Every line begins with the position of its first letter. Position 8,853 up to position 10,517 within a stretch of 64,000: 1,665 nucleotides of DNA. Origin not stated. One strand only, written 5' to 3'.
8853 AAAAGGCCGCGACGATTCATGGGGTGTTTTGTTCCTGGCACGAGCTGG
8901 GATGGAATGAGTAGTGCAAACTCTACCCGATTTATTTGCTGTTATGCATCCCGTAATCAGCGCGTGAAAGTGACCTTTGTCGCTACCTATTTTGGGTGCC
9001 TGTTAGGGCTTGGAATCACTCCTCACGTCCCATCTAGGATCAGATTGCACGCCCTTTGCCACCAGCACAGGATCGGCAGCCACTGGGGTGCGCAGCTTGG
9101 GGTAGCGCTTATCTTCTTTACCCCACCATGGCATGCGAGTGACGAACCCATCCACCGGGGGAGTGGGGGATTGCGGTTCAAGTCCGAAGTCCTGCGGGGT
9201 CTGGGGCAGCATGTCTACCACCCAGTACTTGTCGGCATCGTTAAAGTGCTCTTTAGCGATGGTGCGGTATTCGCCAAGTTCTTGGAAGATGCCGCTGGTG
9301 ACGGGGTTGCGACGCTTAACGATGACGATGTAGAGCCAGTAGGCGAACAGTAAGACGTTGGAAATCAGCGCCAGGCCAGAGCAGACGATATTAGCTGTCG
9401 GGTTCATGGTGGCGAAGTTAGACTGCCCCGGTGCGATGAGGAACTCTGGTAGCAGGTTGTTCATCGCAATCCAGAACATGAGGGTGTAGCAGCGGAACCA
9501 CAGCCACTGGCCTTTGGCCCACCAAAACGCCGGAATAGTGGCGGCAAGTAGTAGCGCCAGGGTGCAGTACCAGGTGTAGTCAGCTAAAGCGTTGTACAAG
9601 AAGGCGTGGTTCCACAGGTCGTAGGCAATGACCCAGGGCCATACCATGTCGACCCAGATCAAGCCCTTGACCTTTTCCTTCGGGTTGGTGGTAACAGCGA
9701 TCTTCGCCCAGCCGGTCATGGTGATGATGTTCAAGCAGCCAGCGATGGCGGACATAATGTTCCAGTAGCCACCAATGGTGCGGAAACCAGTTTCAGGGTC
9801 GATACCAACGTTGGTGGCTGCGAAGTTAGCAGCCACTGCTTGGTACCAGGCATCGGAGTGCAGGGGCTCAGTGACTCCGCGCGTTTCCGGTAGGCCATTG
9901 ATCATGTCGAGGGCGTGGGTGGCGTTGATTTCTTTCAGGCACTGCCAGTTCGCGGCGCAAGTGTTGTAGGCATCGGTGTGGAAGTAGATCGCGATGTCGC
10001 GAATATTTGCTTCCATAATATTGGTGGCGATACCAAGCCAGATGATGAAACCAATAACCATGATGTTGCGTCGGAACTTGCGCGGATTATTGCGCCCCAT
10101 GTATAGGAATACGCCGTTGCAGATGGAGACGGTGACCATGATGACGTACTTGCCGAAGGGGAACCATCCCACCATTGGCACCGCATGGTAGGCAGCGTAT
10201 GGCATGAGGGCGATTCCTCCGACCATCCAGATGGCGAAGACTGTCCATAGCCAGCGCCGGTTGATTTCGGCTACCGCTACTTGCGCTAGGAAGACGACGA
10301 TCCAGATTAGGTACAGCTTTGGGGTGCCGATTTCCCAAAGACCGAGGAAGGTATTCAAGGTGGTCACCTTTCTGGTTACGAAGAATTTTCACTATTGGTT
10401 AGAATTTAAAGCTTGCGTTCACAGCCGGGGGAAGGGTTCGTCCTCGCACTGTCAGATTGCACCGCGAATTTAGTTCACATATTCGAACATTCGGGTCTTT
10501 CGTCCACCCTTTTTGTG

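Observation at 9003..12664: Uncharacterised three-gene membrane module: two paralogous Trp-rich polytopic proteins plus a membrane-anchored SRPBCC/START-like protein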

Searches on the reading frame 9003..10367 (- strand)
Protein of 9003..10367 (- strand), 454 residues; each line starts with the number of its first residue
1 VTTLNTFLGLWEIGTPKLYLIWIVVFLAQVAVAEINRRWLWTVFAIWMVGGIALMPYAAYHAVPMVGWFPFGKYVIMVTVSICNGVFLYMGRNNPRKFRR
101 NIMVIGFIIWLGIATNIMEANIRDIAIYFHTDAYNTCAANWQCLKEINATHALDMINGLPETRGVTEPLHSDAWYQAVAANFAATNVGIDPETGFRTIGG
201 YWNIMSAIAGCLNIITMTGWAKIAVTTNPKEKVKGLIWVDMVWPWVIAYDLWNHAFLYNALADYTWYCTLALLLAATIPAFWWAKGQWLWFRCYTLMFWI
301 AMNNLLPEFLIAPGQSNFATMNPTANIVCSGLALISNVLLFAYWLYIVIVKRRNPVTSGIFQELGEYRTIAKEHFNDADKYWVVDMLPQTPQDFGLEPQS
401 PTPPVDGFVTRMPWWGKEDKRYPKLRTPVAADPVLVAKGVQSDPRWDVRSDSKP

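Call 4: search_protein_families(library=pfam, proteins=[window:9003-10367:-], max_evalue=1)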
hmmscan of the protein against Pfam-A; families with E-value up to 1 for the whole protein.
window:9003-10367:- (454 aa): 1 family
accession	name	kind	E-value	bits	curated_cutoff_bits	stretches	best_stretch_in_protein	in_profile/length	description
PF18948.5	DUF5692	-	2.2e-58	198.3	27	2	176-372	108-303/304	Family of unknown function (DUF5692)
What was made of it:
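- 9003..10367 (-): Gene A. This is the long DUF5692 paralog (454-aa ORF; the database gene call is 451 aa). It is a polytopic membrane protein with an extra loop and a C-terminal tail of about 100 aa. Pfam DUF5692 with E = 2e-58, the match split by the insert (call 4).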

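Call 5: search_protein_families(library=ncbifam, proteins=[window:9003-10367:-], max_evalue=1)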
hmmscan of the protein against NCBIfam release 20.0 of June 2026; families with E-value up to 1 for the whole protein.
window:9003-10367:- (454 aa): 0 families

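Call 29: find_homologous_proteins(query=window:9003-10367:-)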
Query window:9003-10367:- (454 aa): 111 proteins with E <= 0.001 among 8000 candidates.
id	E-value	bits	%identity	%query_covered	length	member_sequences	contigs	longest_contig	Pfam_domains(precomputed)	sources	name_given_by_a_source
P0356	0.0e+0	1064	100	99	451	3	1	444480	PF18948.6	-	-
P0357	1.9e-263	893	81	99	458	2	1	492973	PF18948.6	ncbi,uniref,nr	ncbi:hypothetical protein BSR28_06775 [Boudabousia liubingyangii]|uniref:DUF5692 family protein n=1 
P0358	2.5e-241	820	75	98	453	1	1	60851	PF18948.6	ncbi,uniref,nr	ncbi:DUF5692 family protein [Boudabousia marimammalium]|uniref:Uncharacterized protein n=1 Tax=Bouda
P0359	8.3e-240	815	73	99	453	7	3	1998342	PF18948.6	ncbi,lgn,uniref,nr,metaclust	ncbi:hypothetical protein SAMN04489737_1286 [Arcanobacterium phocae]|uniref:Uncharacterized protein 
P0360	2.0e-218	744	67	98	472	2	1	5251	PF18948.6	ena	-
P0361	3.0e-213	727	67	98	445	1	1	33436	PF18948.6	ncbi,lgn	-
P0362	8.2e-213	726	68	97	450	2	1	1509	PF18948.6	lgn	-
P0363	9.8e-212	722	67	98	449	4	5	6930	PF18948.6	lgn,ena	-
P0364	6.8e-211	719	67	98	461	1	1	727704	PF18948.6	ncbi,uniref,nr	ncbi:hypothetical protein KEM60_01057 [Austwickia sp. TVS 96-490-7B]|uniref:DUF5692 family protein n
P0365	9.5e-211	719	68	98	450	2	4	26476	PF18948.6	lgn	-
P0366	1.7e-209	715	67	98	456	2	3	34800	PF18948.6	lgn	-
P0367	5.3e-209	713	67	98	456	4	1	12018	PF18948.6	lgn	-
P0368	4.4e-208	710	67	97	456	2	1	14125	PF18948.6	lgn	-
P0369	6.1e-208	710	66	97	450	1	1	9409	PF18948.6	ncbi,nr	ncbi:MAG: hypothetical protein CSA82_00020 [Actinobacteria bacterium]|nr:MAG: hypothetical protein C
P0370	2.5e-207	708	67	98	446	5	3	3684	PF18948.6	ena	-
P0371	5.0e-207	707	67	98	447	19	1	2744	PF18948.6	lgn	-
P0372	5.1e-207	707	67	96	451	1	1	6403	PF18948.6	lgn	-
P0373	4.0e-205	700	65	98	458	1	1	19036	PF18948.6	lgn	-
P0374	4.9e-205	700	67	96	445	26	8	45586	PF18948.6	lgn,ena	-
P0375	5.3e-205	700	68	97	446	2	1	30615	PF18948.6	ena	-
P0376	1.0e-204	699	67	97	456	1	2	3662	PF18948.6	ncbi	-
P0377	3.0e-204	698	65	97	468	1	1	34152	PF18948.6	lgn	-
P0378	3.7e-203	694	64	98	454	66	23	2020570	PF18948.6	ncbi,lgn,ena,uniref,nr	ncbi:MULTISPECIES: DUF5692 family protein [Actinomycetaceae]|uniref:DUF5692 family protein n=1 Tax=A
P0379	7.6e-203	693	66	97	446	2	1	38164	PF18948.6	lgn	-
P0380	1.2e-202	692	64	98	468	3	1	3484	PF18948.6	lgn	-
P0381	1.3e-201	689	66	95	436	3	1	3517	PF18948.6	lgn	-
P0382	5.8e-201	687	64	98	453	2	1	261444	PF18948.6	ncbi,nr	ncbi:DUF5692 family protein [Boudabousia marimammalium]|nr:DUF5692 family protein [Boudabousia marim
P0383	3.4e-200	684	65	97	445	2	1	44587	PF18948.6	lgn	-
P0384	5.4e-200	683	66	97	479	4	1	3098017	PF18948.6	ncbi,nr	ncbi:hypothetical protein CHAN_03925 [Corynebacterium hansenii]|nr:hypothetical protein CHAN_03925 [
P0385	7.2e-200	683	64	97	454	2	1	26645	PF18948.6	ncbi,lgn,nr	nr:DUF5692 family protein [Actinomyces sp.]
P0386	1.8e-199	682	67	94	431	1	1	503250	PF18948.6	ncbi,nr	ncbi:hypothetical protein KRX54_00210 [Actinomycetaceae bacterium TAE3-ERU4]|nr:hypothetical protein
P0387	1.9e-199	682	65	97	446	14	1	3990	PF18948.6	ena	-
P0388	2.6e-199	681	64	97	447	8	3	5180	PF18948.6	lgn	-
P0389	7.2e-198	676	63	98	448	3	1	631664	PF18948.6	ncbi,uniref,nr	ncbi:hypothetical protein BSR29_00835 [Boudabousia liubingyangii]|uniref:Uncharacterized protein n=1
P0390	1.7e-197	675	64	97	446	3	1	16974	PF18948.6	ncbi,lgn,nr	ncbi:MAG: DUF5692 family protein [Actinomycetaceae bacterium]|nr:DUF5692 family protein [Actinomycet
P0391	2.1e-197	675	62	97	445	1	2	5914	PF18948.6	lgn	-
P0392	7.1e-197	673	65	97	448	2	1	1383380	PF18948.6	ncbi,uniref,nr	ncbi:hypothetical protein KRX51_03620 [Corynebacterium sp. TAE3-ERU12]|uniref:DUF5692 family protein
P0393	1.3e-196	672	62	98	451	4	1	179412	PF18948.6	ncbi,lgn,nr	ncbi:MAG: DUF5692 family protein [Actinomycetaceae bacterium]|nr:DUF5692 family protein [Actinomycet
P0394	1.5e-196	672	64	98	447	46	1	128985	PF18948.6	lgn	-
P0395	8.4e-196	670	63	99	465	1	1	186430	PF18948.6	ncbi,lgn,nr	ncbi:MAG: DUF5692 family protein [Actinomycetaceae bacterium]|nr:DUF5692 family protein [Actinomycet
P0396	8.6e-196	670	64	98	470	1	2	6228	PF18948.6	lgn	-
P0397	8.7e-196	670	62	98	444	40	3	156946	PF18948.6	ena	-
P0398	8.9e-196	670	64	93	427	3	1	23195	PF18948.6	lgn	-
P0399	1.3e-195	669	62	97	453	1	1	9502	PF18948.6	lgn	-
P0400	1.9e-195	669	63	97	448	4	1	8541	PF18948.6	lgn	-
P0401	2.7e-195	668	63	96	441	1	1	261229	PF18948.6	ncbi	ncbi:MAG: DUF5692 family protein [Propionibacteriaceae bacterium]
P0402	1.3e-194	666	61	99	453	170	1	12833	PF18948.6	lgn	-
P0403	1.5e-194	666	65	95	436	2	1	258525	PF18948.6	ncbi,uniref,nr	ncbi:DUF5692 family protein [Corynebacterium sp. HS2168-gen11]|uniref:DUF5692 family protein n=1 Tax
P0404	2.4e-193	662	62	98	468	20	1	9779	PF18948.6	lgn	-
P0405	4.2e-193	661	62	97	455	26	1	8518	PF18948.6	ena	-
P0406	1.1e-191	656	61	97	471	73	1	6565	PF18948.6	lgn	-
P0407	1.1e-191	656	64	95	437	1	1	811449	PF18948.6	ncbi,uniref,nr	ncbi:DUF5692 family protein [Actinomyces vulturis]|uniref:DUF5692 family protein n=1 Tax=Actinomyces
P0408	2.2e-190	652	61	97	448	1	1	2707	PF18948.6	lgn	-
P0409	9.4e-190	650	63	94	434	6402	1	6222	PF18948.6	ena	-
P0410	6.8e-188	644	61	97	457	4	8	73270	PF18948.6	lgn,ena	-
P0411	8.6e-188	643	65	95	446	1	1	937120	PF18948.6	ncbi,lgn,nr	ncbi:MAG: DUF5692 family protein [Actinomycetaceae bacterium]|nr:DUF5692 family protein [Actinomycet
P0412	2.1e-187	642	60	97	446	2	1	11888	PF18948.6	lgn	-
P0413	8.9e-187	640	62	93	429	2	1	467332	PF18948.6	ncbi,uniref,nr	ncbi:DUF5692 family protein [Actinomyces sp. B33]|uniref:DUF5692 family protein n=1 Tax=Actinomyces 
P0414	2.4e-185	635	64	95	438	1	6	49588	PF18948.6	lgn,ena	-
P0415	3.8e-185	635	62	97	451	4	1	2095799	PF18948.6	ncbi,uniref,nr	ncbi:hypothetical protein JOD55_000260 [Arcanobacterium pluranimalium]|uniref:DUF5692 family protein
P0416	4.1e-184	631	59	98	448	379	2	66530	PF18948.6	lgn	-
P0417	5.4e-184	631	62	96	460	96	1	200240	PF18948.6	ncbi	-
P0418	1.4e-182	626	61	96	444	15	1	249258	PF18948.6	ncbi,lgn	-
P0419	1.5e-180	619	63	93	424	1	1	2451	PF18948.6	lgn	-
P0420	1.6e-180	619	59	97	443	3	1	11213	PF18948.6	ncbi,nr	ncbi:MAG: DUF5692 family protein [Arcanobacterium sp.]|nr:DUF5692 family protein [Arcanobacterium sp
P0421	1.3e-178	613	60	97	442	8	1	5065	PF18948.6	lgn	-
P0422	1.4e-178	613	58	97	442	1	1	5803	PF18948.6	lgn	-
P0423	4.9e-176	604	59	97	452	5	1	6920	PF18948.6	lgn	-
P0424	4.0e-172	592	62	86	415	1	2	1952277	PF18948.6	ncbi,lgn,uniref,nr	ncbi:DUF5692 family protein [Arcanobacterium pinnipediorum]|uniref:DUF5692 family protein n=1 Tax=Ar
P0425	2.9e-171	589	64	87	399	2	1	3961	PF18948.6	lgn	-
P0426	5.5e-170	584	61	87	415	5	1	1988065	PF18948.6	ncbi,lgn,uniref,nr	ncbi:hypothetical protein JTE88_01655 [Arcanobacterium phocisimile]|uniref:Uncharacterized protein n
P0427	1.3e-169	583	62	86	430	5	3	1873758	PF18948.6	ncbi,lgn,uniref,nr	ncbi:DUF5692 family protein [Arcanobacterium canis]|uniref:DUF5692 family protein n=1 Tax=Arcanobact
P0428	2.4e-168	579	61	87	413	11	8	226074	PF18948.6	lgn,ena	-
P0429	3.7e-168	578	61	87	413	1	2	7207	PF18948.6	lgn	-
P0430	1.0e-166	574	65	83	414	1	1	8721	PF18948.6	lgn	-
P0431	3.7e-165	569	61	88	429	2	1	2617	PF18948.6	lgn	-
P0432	2.4e-164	566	60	87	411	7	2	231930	PF18948.6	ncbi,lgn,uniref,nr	ncbi:DUF5692 family protein [Arcanobacterium phocae]|uniref:DUF5692 family protein n=1 Tax=Arcanobac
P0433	2.6e-164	566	59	89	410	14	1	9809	PF18948.6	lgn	-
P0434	7.3e-163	561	62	86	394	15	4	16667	PF18948.6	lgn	-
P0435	8.8e-162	557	59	92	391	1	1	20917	PF18948.6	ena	-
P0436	1.2e-161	557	59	92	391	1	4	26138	PF18948.6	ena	-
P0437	2.0e-158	546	63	79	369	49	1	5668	PF18948.6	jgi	-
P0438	1.3e-157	544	64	78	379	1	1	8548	PF18948.6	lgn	-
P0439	3.8e-149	516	57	91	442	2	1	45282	PF18948.6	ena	-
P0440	1.0e-145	504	67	70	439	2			PF18948.6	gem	-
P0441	1.7e-145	504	68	69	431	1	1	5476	PF18948.6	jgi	-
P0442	7.6e-145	502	67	70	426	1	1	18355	PF18948.6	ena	-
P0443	1.2e-142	494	66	68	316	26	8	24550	PF18948.6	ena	-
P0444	8.2e-141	488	66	70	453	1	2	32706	PF18948.6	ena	-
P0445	1.2e-139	484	63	72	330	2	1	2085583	PF18948.6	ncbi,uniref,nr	ncbi:hypothetical protein J2S49_001606 [Arcanobacterium wilhelmae]|uniref:Uncharacterized protein n=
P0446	5.0e-134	466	58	80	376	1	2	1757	PF18948.6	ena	-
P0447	1.7e-128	448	68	62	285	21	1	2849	PF18948.6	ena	-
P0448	9.0e-127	442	62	65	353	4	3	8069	PF18948.6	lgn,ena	-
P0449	1.3e-126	441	68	60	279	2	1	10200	PF18948.6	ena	-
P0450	1.3e-124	435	68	61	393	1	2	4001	PF18948.6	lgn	-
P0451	6.7e-121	423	68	57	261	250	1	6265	PF18948.6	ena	-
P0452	1.9e-119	418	58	65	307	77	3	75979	PF18948.6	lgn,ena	-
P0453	3.4e-111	391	66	56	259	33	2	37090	PF18948.6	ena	-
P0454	9.4e-102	359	61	58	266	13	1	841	PF18948.6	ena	-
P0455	6.8e-85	304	66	42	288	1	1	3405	PF18948.6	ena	-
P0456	9.6e-69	251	51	47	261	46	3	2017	PF18948.6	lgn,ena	-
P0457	1.1e-62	231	47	47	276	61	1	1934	PF18948.6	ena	-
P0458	1.2e-60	224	47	47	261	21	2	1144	PF18948.6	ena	-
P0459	1.0e-38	152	40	40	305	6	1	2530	PF18948.6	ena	-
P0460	7.6e-36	142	39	40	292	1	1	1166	PF18948.6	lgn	-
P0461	7.8e-36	142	40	40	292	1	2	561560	PF18948.6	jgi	jgi:hypothetical protein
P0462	1.6e-35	141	41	40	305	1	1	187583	PF18948.6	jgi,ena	jgi:hypothetical protein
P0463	4.8e-35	139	40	40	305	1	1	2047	PF18948.6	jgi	jgi:hypothetical protein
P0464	9.2e-34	135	39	43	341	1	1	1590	PF18948.6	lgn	-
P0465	8.2e-31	125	44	38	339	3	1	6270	PF18948.6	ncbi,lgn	ncbi:MAG: DUF5692 family protein [Myxococcales bacterium]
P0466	4.9e-16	77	39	26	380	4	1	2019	PF18948.6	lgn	-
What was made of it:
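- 9003..10367 (-): About 100 ortholog clusters, all labelled DUF5692 (call 29).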

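Call 31: find_encoding_contigs(protein=P0461, flank=8000, max_places=3)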
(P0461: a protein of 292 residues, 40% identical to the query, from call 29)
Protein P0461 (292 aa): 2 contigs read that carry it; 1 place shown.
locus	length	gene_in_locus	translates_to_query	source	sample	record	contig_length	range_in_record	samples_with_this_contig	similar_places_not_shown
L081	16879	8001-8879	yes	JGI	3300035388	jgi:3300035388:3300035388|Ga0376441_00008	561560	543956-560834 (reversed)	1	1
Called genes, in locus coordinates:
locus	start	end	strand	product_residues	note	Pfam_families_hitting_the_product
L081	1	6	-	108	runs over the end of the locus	-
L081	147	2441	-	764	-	PF03030:H_PPase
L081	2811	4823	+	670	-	PF07695:7TMR-DISM_7TM, PF01590:GAF (weak), PF13185:GAF_2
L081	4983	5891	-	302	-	PF19783:DUF6268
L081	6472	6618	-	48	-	-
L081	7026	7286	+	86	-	-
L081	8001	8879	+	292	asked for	PF18948:DUF5692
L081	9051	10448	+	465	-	PF02321:OEP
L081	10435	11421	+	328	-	PF00364:Biotin_lipoyl (faint), PF25917:BSH_RND, PF25973:BSH_CzcB, PF25881:HH_YBHG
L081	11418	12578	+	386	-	PF12679:ABC2_membrane_2 (weak), PF12698:ABC2_membrane_3, PF01061:ABC2_membrane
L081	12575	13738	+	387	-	PF12698:ABC2_membrane_3, PF01061:ABC2_membrane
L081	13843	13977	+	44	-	-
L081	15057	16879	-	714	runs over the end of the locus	PF12704:MacB_PCD (weak), PF02687:FtsX, PF12704:MacB_PCD (weak), PF02687:FtsX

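Call 32: find_encoding_contigs(protein=P0462, flank=8000, max_places=3)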
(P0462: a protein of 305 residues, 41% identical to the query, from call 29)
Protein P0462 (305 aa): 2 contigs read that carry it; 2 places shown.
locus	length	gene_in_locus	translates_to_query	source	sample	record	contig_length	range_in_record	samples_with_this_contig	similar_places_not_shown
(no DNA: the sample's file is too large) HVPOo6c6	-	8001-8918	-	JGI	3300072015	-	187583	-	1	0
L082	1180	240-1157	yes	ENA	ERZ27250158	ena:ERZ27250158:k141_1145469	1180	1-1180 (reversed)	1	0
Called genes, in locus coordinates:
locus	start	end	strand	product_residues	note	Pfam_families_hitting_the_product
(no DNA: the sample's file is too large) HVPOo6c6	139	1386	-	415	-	-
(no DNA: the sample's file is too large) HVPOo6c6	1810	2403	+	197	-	PF00440:TetR_N, PF08359:TetR_C_4 (weak)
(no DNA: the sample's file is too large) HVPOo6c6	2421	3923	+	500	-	PF02321:OEP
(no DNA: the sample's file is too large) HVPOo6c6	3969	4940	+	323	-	PF00364:Biotin_lipoyl (faint), PF25917:BSH_RND, PF25973:BSH_CzcB, PF25919:BSH_CusB, PF25984:BSH_YknX (faint), PF25954:Beta-barrel_RND_2 (faint), PF25881:HH_YBHG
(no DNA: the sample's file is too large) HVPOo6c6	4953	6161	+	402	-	PF12698:ABC2_membrane_3, PF01061:ABC2_membrane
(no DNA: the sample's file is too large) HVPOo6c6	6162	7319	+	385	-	PF12698:ABC2_membrane_3, PF01061:ABC2_membrane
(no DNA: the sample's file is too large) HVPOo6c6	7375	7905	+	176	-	PF13505:OMP_b-brl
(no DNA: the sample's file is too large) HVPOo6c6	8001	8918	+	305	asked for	PF18948:DUF5692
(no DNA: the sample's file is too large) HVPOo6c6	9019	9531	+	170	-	PF00903:Glyoxalase, PF13669:Glyoxalase_4 (weak), PF22677:Ble-like_N (faint)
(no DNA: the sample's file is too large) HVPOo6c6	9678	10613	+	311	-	PF18948:DUF5692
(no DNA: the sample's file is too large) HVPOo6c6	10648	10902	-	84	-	-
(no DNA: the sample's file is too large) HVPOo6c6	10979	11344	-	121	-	-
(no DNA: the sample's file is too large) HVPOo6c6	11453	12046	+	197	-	PF17932:TetR_C_24 (faint), PF00440:TetR_N, PF08359:TetR_C_4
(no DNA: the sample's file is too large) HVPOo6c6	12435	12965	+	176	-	PF13505:OMP_b-brl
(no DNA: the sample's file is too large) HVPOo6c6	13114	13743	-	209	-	-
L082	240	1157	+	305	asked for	PF18948:DUF5692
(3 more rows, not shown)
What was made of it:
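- DUF5692 also sits next to OEP/MFP/ABC-2 efflux modules (calls 31, 32). Distant DUF5692 genes lie inside or beside TetR-controlled OEP/MFP/ABC-2 efflux clusters (calls 31, 32).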

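Call 34: find_encoding_contigs(protein=P0465, flank=8000, max_places=3)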
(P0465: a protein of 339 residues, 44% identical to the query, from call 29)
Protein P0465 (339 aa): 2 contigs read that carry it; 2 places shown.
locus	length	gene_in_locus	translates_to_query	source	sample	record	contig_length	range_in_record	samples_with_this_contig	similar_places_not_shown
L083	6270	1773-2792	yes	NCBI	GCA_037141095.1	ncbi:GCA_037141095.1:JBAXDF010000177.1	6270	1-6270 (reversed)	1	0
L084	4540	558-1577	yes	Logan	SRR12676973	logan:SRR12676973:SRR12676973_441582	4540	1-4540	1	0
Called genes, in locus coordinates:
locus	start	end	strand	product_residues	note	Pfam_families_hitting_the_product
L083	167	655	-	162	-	PF08447:PAS_3 (faint)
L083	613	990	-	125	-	PF13188:PAS_8 (weak)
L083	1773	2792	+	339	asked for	PF18948:DUF5692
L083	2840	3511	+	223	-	PF03308:MeaB (weak), PF02492:cobW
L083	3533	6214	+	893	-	PF00037:Fer4, PF12837:Fer4_6 (weak), PF14691:Fer4_20, PF01946:Thi4, PF07992:Pyr_redox_2, PF00890:FAD_binding_2 (weak), PF01266:DAO (weak), PF13450:NAD_binding_8, +4 more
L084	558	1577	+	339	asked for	PF18948:DUF5692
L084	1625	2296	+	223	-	PF03308:MeaB (weak), PF02492:cobW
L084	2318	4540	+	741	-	?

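Call 60: find_related_loci(query=A3, collection=metagenome_contigs, flank=8000)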
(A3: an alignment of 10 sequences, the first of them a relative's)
Query A3 (292 aa) in metagenome_contigs; peptide patterns used: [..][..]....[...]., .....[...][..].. (x = any residue, [..] = any of these).
600 stretches matched a pattern (row limit reached: there are more); 529 encode a relative of the query (tblastn E <= 1e-3); the best 80 are kept; 80 distinct loci.
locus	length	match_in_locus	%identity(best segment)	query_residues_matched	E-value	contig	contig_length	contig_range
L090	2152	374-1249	86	1-292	0e+0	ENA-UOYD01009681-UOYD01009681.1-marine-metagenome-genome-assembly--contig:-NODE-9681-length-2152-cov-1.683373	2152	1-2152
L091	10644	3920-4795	79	1-292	1e-143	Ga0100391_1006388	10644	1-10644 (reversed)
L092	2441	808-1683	75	1-292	1e-149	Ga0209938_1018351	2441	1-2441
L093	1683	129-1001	64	1-291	3e-138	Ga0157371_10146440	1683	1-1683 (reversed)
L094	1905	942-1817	61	1-292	1e-132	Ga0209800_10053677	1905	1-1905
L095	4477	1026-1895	63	1-289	1e-124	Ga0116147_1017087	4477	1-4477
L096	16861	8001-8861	61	1-287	9e-123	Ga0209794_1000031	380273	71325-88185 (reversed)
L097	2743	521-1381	62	1-287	2e-127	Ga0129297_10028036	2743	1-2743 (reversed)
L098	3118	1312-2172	62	1-287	2e-125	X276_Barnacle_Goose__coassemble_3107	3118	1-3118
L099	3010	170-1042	60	1-291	7e-125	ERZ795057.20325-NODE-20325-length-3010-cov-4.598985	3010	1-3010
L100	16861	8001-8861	62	1-287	9e-121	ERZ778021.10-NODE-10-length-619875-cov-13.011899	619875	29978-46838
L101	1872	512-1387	60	1-292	2e-128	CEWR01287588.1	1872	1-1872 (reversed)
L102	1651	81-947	66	1-289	4e-129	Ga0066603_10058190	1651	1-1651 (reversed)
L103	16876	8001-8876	59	1-292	5e-120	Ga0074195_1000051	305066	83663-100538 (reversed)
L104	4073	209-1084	60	1-292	2e-121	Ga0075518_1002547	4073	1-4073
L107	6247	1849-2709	60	1-287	2e-117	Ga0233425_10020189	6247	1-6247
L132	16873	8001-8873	58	3-291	7e-107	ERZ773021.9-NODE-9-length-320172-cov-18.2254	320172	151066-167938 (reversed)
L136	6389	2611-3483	57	3-291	3e-105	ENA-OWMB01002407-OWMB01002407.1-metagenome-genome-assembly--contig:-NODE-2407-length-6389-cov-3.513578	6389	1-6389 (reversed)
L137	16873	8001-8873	57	3-291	4e-105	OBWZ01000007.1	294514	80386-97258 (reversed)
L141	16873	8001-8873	57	3-291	3e-104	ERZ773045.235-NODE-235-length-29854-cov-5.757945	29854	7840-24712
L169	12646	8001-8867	56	1-287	2e-104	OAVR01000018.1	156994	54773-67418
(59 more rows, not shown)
